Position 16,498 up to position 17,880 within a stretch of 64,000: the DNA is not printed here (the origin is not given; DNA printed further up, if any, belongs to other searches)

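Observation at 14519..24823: Compact thiopeptide-like azole/dehydroamino-acid RiPP cluster with a non-standard enzyme complement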

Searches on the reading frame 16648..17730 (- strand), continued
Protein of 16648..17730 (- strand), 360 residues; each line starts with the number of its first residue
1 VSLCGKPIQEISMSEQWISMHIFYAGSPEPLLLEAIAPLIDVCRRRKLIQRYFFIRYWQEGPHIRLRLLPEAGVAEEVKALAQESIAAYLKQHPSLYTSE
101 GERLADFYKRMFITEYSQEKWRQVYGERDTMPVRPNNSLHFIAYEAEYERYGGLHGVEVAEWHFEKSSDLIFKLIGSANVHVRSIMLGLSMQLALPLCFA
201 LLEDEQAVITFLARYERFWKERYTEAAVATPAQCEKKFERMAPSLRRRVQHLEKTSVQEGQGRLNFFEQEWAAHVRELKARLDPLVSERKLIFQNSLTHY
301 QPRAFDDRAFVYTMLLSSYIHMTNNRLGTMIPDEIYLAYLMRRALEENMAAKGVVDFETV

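Call 42: find_related_loci(query=A2, collection=genome_contigs, flank=10000)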
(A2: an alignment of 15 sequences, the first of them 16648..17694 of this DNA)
Query A2 (348 aa) in genome_contigs; peptide patterns used: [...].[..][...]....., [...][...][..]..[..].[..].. (x = any residue, [..] = any of these).
266 stretches matched a pattern; 241 encode a relative of the query (tblastn E <= 1e-3); the best 80 are kept; 80 distinct loci.
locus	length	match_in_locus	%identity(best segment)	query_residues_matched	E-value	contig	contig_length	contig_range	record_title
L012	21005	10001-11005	55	1-335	2e-121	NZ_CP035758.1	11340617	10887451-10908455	Ktedonosporobacter rubrisoli strain SCAWS-G2 chromosome, complete genome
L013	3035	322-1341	52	1-337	4e-118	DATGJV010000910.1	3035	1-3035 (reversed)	MAG TPA_asm: Ktedonobacteraceae bacterium isolate SMAG_U9842 k141_723198, whole genome shotgun sequence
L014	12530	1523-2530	50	1-337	8e-110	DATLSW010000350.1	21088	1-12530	MAG TPA_asm: Ktedonobacteraceae bacterium isolate SMAG_U13940 k141_778266, whole genome shotgun sequence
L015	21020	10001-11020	46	1-341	5e-101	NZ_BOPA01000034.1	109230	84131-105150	Micromonospora gifhornensis strain NBRC 16317 sequence034, whole genome shotgun sequence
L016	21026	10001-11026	47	1-343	3e-100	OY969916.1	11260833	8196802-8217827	MAG: uncultured Chloroflexia bacterium isolate MFD01916.bin.3.39 genome assembly, chromosome: 1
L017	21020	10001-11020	44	1-341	6e-99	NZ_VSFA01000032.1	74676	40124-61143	Micromonospora sp. MP36 32, whole genome shotgun sequence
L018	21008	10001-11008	46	5-341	8e-99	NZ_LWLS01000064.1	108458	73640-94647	Micromonospora sp. CB01531 scaffold22, whole genome shotgun sequence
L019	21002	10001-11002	46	5-339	1e-98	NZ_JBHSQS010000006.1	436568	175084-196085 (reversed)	Micromonospora vulcania strain CGMCC 4.7144 spades_K_21_77_6, whole genome shotgun sequence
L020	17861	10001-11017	45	5-343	3e-98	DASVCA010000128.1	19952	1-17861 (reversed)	MAG TPA_asm: Micromonosporaceae bacterium isolate SMAG_U1993 k141_677825, whole genome shotgun sequence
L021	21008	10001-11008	45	5-341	5e-98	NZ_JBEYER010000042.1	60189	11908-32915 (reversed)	Micromonospora sp. NPDC007271 NPDC007271_112_H7.ctg-0042, whole genome shotgun sequence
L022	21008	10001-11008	46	5-341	6e-98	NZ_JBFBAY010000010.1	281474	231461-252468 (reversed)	Micromonospora sp. NPDC051196 NPDC051196_28_C8.ctg-0010, whole genome shotgun sequence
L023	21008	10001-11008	45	5-341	5e-98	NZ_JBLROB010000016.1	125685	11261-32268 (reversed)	Micromonospora sp. SL4-19 16, whole genome shotgun sequence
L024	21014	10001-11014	44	1-339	1e-97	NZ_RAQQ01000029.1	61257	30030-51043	Micromonospora globbae strain WPS1-2 contig0029, whole genome shotgun sequence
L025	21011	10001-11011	44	2-339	9e-98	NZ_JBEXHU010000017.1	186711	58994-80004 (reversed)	Micromonospora sp. NPDC005206 NPDC005206_269_E3.ctg-0017, whole genome shotgun sequence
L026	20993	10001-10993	45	5-337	1e-97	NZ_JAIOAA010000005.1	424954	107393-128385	Micromonospora sp. PLK6-60 5, whole genome shotgun sequence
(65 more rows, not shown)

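Call 47: search_protein_families(library=pfam, proteins=[L008:8062-9855:+, L009:14190-15491:+, L009:15541-16950:+, L009:16943-18922:+, L003:462-2615:+, L007:3160-5148:+, L010:3894-5948:+, L006:7036-7764:+, L004:13729-15828:+, L004:11071-12333:+], max_evalue=0.01)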
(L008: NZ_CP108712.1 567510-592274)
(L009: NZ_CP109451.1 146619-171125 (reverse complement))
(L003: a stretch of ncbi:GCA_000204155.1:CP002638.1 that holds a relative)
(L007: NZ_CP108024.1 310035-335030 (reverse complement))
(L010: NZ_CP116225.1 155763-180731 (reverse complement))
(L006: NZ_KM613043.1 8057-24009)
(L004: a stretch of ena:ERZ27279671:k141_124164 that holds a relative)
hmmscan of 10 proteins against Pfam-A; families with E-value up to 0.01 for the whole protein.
L008:8062-9855:+ (597 aa): 0 families

L009:14190-15491:+ (433 aa): 1 family
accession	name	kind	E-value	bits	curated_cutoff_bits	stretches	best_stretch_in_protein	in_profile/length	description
PF00881.29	Nitroreductase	-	9.8e-13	49.1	23.5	2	98-230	26-163/167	Nitroreductase family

L009:15541-16950:+ (469 aa): 1 family
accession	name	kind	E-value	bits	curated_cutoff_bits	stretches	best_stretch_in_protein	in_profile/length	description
PF19619.4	DUF6124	-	0.00085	19.6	27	1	57-89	28-60/63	Family of unknown function (DUF6124)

L009:16943-18922:+ (659 aa): 1 family
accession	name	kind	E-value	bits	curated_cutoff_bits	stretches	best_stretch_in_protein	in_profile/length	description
PF02624.21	YcaO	-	2.5e-81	274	25.7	1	251-614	2-324/325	YcaO cyclodehydratase, ATP-ad Mg2+-binding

L003:462-2615:+ (717 aa): 0 families

L007:3160-5148:+ (662 aa): 0 families

L010:3894-5948:+ (684 aa): 0 families

L006:7036-7764:+ (242 aa): 0 families

L004:13729-15828:+ (699 aa): 1 family
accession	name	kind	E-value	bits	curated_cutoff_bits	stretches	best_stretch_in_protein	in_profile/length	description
PF02624.21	YcaO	-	6.6e-75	252.9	25.7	1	312-654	1-324/325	YcaO cyclodehydratase, ATP-ad Mg2+-binding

L004:11071-12333:+ (420 aa): 1 family
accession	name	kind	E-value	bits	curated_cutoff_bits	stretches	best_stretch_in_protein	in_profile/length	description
PF02163.28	Peptidase_M50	-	1.9e-07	31.1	27.2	1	190-267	2-99/221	Peptidase family M50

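Call 48: search_protein_families(library=ncbifam, proteins=[L008:8062-9855:+, L009:14190-15491:+, L009:15541-16950:+, L009:16943-18922:+, L003:462-2615:+, L007:3160-5148:+, L010:3894-5948:+, L004:13729-15828:+, L004:11071-12333:+], max_evalue=0.01)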
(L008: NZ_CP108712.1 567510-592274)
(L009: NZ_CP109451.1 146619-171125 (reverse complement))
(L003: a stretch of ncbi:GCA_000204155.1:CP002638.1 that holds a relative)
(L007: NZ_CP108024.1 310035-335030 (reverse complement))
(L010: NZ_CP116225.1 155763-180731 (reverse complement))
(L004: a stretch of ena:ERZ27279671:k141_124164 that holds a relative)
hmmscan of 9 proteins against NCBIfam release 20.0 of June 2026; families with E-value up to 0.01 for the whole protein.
L008:8062-9855:+ (597 aa): 0 families

L009:14190-15491:+ (433 aa): 2 families
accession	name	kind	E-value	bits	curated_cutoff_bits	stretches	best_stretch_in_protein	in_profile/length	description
TIGR03605.1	antibiot_sagB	domain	5.7e-31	107.3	78.4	2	73-229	2-168/173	SagB family peptide dehydrogenase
TIGR04511.1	SagB_rel_DH_2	exception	3.6e-15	55.9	240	2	287-400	236-352/380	putative peptide maturation dehydrogenase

L009:15541-16950:+ (469 aa): 1 family
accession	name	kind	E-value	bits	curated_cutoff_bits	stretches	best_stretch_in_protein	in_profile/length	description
TIGR03693.1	ocin_ThiF_like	hypoth_equivalog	1e-05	24.1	561.9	1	13-93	15-95/637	putative thiazole-containing bacteriocin maturation protein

L009:16943-18922:+ (659 aa): 4 families
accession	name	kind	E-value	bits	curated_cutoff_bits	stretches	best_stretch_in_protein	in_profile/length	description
TIGR03604.1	TOMM_cyclo_SagD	subfamily_domain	1.6e-99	333.4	219.25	1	251-659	1-377/377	thiazole/oxazole-forming peptide maturase, SagD family component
TIGR03882.1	cyclo_dehyd_2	equivalog_domain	9.5e-37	126.7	36.9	1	62-222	3-164/164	TOMM precursor leader peptide-binding protein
TIGR03266.1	methan_mark_1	equivalog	2.8e-19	69.3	365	1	257-492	63-265/376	YcaO-related McrA-glycine thioamidation protein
TIGR00702.1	TIGR00702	domain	2.5e-10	40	75.65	1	250-454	52-239/377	YcaO-type kinase domain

L003:462-2615:+ (717 aa): 3 families
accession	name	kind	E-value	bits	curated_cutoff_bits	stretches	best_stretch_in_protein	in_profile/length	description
TIGR03693.1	ocin_ThiF_like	hypoth_equivalog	6.9e-26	90.7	561.9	1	14-390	9-389/637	putative thiazole-containing bacteriocin maturation protein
TIGR03882.1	cyclo_dehyd_2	equivalog_domain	7.2e-22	78.3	36.9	1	231-356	4-128/164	TOMM precursor leader peptide-binding protein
TIGR03604.1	TOMM_cyclo_SagD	subfamily_domain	0.00092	18.2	219.25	0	473-593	74-195/377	thiazole/oxazole-forming peptide maturase, SagD family component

L007:3160-5148:+ (662 aa): 2 families
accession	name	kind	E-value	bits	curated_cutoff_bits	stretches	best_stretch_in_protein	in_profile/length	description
TIGR03882.1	cyclo_dehyd_2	equivalog_domain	5.9e-15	55.9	36.9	1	180-301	3-121/164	TOMM precursor leader peptide-binding protein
TIGR03693.1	ocin_ThiF_like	hypoth_equivalog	1.3e-12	46.8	561.9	1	2-361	54-406/637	putative thiazole-containing bacteriocin maturation protein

L010:3894-5948:+ (684 aa): 3 families
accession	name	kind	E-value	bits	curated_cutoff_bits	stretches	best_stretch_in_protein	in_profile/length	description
TIGR03693.1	ocin_ThiF_like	hypoth_equivalog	2.9e-17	62.2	561.9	1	4-158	5-160/637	putative thiazole-containing bacteriocin maturation protein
TIGR03882.1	cyclo_dehyd_2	equivalog_domain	0.00028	21.1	36.9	1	269-329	50-109/164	TOMM precursor leader peptide-binding protein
NF001312.0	PRK00258.1-4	equivalog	0.0042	16.4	295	1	126-196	126-196/285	shikimate dehydrogenase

L004:13729-15828:+ (699 aa): 4 families
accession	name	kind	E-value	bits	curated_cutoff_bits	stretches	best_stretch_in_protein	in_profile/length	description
TIGR03604.1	TOMM_cyclo_SagD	subfamily_domain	2.5e-92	309.7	219.25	1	313-699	1-377/377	thiazole/oxazole-forming peptide maturase, SagD family component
TIGR03882.1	cyclo_dehyd_2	equivalog_domain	1.2e-22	80.9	36.9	1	117-278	5-164/164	TOMM precursor leader peptide-binding protein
TIGR03266.1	methan_mark_1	equivalog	3.5e-21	75.6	365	1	297-535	42-265/376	YcaO-related McrA-glycine thioamidation protein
TIGR00702.1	TIGR00702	domain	5.7e-14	52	75.65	1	293-535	34-265/377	YcaO-type kinase domain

L004:11071-12333:+ (420 aa): 2 families
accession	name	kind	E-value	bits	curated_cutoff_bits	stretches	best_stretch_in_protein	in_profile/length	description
NF041824.1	daptide_HExxH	equivalog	3.8e-44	151.3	300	1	42-400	28-367/379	daptide biosynthesis intramembrane metalloprotease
NF058609.1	RiPP_HExxH_LiaK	equivalog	1.6e-08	34.5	225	1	153-322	57-222/246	YydH/LiaK family epipeptide maturation metalloprotease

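Call 54: search_solved_structures(query=A2, max_evalue=10, show_alignments=0)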
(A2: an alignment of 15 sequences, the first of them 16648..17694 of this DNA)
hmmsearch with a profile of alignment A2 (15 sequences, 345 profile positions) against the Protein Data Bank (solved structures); distinct sequences matched with E-value up to 10: 25.
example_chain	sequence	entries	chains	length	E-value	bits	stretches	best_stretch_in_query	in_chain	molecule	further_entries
5wa3_A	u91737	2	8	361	6e-12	48.2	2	5-100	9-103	Pyridine synthase TbtD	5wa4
7cww_A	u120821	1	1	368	2.9e-10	42.7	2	127-286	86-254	TsrE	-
9g04_A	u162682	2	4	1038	5.4e-09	38.5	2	4-62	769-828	Thiopeptide-type bacteriocin biosynthesis domain containing protein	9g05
5ehk_A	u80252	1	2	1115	1.5e-08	37.1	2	133-168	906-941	Lantibiotic dehydratase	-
4wd9_A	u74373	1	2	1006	1.5e-06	30.5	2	129-166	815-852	Nisin biosynthesis protein NisB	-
6m7y_A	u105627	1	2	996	2.1e-06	30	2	129-166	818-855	Nisin biosynthesis protein NisB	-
6clz_B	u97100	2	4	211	0.0014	20.7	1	191-283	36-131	Apolipoprotein A-I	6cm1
1av1_A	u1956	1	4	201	0.01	17.9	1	191-278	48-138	APOLIPOPROTEIN A-I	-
4v6m_A0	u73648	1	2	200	0.01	17.9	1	191-278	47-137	Apolipoprotein A-I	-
7kjr_C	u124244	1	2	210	0.011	17.7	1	191-278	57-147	Apolipoprotein A-I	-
8eqs_C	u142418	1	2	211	0.011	17.7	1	191-278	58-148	Apolipoprotein A-I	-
6pts_A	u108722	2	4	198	0.012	17.7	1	191-278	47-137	Apolipoprotein A-I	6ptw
2msc_A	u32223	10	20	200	0.014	17.4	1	191-278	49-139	Apolipoprotein A-I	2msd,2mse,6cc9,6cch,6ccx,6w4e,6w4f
3k2s_A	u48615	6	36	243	0.021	16.9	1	191-278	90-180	Apolipoprotein A-I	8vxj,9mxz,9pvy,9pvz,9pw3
3r2p_A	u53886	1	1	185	0.023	16.7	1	191-275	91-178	Apolipoprotein A-I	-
8ejz_A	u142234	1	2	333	0.083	14.9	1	40-130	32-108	PbtD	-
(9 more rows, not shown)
